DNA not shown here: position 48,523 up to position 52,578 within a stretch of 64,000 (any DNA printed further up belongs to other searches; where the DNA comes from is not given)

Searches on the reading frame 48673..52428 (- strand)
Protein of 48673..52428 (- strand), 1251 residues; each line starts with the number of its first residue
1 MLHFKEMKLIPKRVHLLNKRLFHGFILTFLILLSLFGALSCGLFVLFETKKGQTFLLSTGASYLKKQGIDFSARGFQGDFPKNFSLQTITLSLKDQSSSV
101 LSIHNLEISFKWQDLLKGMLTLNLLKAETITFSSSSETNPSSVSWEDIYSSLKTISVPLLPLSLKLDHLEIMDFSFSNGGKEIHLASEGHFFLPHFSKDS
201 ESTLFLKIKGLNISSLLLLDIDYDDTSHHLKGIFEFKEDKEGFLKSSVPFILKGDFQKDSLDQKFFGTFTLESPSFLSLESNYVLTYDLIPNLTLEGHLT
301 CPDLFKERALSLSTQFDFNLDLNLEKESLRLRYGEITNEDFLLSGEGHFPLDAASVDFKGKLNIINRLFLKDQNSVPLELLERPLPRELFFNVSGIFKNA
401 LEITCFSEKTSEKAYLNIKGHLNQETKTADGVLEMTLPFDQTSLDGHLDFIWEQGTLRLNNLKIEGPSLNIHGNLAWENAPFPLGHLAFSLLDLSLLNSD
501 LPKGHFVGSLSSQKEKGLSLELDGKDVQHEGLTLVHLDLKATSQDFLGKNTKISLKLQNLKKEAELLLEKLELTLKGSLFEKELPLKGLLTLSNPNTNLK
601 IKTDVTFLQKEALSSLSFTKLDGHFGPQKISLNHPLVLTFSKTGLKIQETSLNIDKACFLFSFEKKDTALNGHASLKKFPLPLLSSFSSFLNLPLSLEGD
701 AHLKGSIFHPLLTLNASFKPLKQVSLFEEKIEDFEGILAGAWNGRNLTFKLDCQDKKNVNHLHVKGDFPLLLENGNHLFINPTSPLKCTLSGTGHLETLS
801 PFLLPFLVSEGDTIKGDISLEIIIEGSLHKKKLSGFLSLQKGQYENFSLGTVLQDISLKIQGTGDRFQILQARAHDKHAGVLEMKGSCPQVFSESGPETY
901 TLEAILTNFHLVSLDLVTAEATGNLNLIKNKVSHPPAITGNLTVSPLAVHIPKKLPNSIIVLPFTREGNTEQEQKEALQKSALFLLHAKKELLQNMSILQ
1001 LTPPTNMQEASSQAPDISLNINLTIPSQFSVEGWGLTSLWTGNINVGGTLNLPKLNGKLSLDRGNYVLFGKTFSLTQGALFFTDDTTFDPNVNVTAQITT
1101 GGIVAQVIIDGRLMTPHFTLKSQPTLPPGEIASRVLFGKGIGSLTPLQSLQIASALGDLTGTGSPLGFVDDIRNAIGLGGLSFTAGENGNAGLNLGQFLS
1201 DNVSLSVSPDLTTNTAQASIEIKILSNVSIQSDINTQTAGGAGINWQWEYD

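Call 14: search_protein_families(library=pfam, proteins=[window:48673-52428:-], max_evalue=0.001)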
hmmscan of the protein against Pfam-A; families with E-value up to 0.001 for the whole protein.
window:48673-52428:- (1251 aa): 1 family
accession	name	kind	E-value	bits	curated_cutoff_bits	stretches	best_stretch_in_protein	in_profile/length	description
PF04357.19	TamB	-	1.6e-42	146.6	22.4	1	878-1250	9-381/381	TamB, inner membrane protein subunit of TAM complex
